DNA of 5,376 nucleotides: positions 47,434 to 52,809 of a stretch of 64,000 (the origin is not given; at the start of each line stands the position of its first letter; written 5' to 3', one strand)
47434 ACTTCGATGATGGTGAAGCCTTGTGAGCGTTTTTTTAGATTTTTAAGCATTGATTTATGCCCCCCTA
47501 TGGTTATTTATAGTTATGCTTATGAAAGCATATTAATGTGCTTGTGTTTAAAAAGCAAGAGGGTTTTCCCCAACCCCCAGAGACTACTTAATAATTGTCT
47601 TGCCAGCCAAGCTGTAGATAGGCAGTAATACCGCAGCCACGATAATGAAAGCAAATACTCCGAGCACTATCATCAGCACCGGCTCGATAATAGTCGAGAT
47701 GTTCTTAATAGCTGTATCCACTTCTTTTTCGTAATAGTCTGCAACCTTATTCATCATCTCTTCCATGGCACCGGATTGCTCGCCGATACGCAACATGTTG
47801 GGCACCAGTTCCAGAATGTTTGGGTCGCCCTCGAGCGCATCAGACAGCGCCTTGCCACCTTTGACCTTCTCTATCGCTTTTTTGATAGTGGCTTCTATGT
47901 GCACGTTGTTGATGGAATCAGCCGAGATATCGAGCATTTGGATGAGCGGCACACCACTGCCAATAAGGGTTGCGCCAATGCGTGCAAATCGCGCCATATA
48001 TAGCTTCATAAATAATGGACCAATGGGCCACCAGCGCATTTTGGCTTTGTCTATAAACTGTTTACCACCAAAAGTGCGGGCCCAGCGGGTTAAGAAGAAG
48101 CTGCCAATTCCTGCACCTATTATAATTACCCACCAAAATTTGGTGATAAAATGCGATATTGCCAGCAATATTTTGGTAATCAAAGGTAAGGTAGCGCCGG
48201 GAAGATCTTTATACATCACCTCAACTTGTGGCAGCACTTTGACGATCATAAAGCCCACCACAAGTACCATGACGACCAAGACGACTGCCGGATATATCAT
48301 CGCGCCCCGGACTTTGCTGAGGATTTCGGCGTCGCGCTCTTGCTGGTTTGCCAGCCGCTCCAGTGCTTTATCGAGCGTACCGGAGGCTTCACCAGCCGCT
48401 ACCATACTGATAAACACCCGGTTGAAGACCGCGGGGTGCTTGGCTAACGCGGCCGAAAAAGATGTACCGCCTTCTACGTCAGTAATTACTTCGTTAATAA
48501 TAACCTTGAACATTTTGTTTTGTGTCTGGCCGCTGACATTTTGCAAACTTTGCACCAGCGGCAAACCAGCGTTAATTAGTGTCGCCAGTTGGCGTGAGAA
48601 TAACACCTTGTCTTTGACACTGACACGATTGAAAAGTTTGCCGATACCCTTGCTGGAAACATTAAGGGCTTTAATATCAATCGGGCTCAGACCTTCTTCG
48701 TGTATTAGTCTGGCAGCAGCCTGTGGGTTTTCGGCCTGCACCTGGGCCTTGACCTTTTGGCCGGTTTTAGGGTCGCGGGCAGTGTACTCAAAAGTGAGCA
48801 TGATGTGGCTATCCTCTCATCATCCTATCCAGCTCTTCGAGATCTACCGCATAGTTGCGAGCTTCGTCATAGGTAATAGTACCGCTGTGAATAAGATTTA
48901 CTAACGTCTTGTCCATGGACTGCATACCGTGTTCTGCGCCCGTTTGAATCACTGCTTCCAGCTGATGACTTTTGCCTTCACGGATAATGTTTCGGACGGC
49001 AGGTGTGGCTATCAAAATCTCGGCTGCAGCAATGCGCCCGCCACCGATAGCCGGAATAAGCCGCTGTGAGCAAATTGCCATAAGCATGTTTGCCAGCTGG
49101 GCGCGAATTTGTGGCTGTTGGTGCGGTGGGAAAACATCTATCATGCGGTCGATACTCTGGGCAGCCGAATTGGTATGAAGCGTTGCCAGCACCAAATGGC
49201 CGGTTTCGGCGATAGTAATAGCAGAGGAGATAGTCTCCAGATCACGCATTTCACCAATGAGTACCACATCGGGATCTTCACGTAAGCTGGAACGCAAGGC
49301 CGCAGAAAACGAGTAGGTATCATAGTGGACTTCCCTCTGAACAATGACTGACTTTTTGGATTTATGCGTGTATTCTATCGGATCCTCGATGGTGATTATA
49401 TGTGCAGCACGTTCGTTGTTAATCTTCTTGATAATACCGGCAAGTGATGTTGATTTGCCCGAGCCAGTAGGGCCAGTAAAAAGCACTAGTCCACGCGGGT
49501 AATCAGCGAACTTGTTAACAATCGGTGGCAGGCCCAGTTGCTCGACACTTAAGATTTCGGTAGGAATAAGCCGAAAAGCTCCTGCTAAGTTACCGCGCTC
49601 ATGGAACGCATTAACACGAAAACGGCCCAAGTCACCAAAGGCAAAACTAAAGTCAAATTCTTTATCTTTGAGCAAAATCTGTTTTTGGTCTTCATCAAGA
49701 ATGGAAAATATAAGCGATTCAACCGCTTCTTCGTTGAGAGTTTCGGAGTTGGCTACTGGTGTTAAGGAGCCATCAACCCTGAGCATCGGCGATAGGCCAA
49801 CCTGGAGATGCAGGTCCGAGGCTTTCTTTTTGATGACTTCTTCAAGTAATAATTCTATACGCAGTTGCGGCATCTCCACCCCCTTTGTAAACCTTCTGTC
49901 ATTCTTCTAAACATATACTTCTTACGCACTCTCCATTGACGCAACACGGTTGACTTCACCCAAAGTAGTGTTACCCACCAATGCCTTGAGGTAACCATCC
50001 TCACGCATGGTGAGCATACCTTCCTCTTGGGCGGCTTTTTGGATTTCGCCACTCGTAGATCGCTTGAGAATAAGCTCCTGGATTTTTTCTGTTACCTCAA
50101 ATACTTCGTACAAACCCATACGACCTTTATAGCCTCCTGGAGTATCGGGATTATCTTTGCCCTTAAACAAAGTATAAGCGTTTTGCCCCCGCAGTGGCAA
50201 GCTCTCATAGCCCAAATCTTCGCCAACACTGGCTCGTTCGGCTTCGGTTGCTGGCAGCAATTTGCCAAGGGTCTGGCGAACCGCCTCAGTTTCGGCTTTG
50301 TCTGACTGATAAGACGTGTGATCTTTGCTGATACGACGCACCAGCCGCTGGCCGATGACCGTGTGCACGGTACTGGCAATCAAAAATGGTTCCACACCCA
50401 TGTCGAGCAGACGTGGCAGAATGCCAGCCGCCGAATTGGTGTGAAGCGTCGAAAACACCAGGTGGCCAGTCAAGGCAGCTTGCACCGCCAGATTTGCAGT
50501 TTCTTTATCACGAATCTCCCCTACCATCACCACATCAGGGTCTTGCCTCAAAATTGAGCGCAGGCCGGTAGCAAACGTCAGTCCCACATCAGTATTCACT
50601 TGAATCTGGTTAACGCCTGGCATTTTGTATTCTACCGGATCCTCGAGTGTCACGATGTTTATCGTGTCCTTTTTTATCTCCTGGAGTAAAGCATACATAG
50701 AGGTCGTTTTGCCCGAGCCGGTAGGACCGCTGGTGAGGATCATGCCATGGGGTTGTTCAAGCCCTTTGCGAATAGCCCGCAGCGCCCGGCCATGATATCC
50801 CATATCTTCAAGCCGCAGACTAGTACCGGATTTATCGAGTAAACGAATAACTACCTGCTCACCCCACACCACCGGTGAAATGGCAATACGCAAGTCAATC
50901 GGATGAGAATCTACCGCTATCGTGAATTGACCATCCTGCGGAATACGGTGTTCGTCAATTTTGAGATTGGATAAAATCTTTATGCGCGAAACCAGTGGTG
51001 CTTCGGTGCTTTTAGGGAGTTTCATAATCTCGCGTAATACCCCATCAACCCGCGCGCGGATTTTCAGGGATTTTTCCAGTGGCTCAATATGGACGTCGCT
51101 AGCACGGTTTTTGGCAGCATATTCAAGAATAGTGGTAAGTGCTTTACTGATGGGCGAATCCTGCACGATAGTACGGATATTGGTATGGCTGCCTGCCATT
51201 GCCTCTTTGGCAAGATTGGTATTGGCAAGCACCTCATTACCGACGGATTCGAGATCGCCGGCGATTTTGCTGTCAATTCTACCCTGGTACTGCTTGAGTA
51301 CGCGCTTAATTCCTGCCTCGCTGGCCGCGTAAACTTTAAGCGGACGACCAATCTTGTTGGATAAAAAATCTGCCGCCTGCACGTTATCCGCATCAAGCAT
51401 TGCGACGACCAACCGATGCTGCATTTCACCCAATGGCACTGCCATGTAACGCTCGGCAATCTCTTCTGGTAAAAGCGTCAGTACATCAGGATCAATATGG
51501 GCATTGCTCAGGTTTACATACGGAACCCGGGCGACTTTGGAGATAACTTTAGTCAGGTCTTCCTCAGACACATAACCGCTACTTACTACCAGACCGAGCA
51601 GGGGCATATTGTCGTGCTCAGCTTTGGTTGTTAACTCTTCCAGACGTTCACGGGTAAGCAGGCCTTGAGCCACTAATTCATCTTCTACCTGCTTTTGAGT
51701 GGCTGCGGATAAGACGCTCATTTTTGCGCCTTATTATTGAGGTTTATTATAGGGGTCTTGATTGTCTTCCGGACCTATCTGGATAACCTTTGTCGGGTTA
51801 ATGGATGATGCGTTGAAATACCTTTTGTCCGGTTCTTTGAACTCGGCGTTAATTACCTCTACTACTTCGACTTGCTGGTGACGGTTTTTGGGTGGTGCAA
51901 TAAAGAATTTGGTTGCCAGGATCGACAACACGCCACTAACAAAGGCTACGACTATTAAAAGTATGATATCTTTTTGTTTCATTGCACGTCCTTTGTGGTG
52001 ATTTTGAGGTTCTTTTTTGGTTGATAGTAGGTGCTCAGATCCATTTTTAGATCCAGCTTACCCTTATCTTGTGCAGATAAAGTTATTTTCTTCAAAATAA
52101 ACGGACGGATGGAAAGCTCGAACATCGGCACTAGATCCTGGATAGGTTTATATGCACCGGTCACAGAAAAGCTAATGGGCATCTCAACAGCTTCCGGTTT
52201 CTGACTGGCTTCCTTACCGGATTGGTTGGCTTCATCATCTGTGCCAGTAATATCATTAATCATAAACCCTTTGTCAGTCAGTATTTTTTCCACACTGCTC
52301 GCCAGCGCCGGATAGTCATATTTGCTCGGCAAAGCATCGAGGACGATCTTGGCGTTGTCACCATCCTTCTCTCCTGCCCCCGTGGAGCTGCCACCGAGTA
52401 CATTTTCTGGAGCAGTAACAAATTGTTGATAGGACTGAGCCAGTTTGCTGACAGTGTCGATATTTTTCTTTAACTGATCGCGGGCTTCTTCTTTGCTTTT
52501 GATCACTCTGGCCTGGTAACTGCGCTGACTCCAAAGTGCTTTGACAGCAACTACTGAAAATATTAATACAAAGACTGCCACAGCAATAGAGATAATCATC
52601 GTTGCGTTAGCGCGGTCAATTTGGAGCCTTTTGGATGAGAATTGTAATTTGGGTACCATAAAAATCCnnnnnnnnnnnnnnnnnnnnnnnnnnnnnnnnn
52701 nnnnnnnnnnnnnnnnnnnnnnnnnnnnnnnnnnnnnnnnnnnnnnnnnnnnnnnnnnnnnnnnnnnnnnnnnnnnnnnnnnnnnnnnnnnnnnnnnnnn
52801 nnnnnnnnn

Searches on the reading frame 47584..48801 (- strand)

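Call 107: search_protein_families(library=pfam, proteins=[window:47584-48801:-], max_evalue=0.001)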
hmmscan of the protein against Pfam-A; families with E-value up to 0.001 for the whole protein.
window:47584-48801:- (405 aa): 1 family
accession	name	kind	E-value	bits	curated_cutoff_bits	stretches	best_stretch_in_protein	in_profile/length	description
PF00482.28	T2SSF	-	3.6e-61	205.1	25.2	2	68-191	1-125/125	Type II secretion system (T2SS), protein F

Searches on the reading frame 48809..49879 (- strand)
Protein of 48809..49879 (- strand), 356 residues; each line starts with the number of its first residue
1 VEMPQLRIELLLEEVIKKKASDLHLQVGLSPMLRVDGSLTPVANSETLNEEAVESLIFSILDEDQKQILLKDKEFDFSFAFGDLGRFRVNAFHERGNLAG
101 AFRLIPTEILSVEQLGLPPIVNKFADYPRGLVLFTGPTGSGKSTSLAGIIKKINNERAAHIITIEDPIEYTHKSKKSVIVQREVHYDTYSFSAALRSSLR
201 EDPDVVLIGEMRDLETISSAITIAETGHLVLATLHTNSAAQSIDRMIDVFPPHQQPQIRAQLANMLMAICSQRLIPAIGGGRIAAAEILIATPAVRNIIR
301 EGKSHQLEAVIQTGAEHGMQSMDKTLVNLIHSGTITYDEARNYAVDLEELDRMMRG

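Call 107: search_protein_families(library=pfam, proteins=[window:48809-49879:-], max_evalue=0.001)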
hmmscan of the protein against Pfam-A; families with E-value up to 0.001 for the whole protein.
window:48809-49879:- (356 aa): 1 family
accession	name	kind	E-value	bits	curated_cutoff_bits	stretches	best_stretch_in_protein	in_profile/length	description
PF00437.27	T2SSE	-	1.7e-49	168.9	24.9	1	8-276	12-279/370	Type II/IV secretion system protein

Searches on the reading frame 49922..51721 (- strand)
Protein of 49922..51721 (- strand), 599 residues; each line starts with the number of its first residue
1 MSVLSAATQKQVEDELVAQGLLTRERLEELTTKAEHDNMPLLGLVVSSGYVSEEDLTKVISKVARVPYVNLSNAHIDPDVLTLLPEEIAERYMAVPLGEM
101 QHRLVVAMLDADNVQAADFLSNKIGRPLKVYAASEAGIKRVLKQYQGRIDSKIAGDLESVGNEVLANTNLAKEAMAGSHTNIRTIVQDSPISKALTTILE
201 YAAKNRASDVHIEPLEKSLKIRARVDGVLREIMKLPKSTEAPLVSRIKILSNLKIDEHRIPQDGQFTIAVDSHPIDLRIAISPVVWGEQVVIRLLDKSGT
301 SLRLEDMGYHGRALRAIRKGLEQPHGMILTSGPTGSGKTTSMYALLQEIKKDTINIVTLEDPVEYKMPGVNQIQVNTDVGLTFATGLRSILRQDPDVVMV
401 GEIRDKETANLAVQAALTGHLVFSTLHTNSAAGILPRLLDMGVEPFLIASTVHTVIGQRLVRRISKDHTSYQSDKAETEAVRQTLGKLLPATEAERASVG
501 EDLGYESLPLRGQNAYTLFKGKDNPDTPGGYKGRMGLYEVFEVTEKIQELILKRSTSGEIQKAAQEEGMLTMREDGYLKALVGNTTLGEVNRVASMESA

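Call 107: search_protein_families(library=pfam, proteins=[window:49922-51721:-], max_evalue=0.001)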
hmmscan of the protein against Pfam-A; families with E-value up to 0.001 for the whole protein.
window:49922-51721:- (599 aa): 2 families
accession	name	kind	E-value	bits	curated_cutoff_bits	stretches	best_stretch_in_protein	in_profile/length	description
PF00437.27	T2SSE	-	2.3e-121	405.4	24.9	1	187-592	4-370/370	Type II/IV secretion system protein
PF05157.20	MshEN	-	3.4e-15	56.2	23.1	1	65-149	2-87/90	MshEN domain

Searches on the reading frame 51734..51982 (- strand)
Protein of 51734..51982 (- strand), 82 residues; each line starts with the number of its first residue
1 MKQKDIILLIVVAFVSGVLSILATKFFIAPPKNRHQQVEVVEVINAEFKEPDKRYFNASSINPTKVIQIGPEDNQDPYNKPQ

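Call 5: search_protein_families(library=pfam, proteins=[window:51734-51982:-], max_evalue=1)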
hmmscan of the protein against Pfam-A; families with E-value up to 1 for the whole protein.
window:51734-51982:- (82 aa): 0 families

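Call 6: search_protein_families(library=ncbifam, proteins=[window:51734-51982:-], max_evalue=1)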
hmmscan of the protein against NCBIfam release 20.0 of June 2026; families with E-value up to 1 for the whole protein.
window:51734-51982:- (82 aa): 2 families
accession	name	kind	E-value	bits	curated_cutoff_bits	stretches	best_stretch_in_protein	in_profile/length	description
NF041437.1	TfpZ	superfamily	0.02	14.5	200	1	6-75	75-145/240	TfpX/TfpZ family type IV pilin accessory protein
TIGR01006.1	polys_exp_MPA1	subfamily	0.028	13.8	296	1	3-42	18-57/226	CspC family polysaccharide chain length determinant protein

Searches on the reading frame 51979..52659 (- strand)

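Call 5: search_protein_families(library=pfam, proteins=[window:51979-52659:-], max_evalue=1)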
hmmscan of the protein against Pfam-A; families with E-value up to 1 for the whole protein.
window:51979-52659:- (226 aa): 4 families
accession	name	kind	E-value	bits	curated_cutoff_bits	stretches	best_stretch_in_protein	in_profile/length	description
PF04350.18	PilO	-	2e-05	25.2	22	1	104-211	40-141/145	Pilus assembly protein, PilO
PF17247.7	DUF5316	-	0.0072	16.5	28.7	1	18-62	3-47/74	Family of unknown function (DUF5316)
PF06103.16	DUF948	-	0.02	15.5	37.2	1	19-72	2-47/89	Bacterial protein of unknown function (DUF948)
PF04612.17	T2SSM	-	0.042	14.5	27.8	1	20-79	17-76/160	Type II secretion system (T2SS), protein M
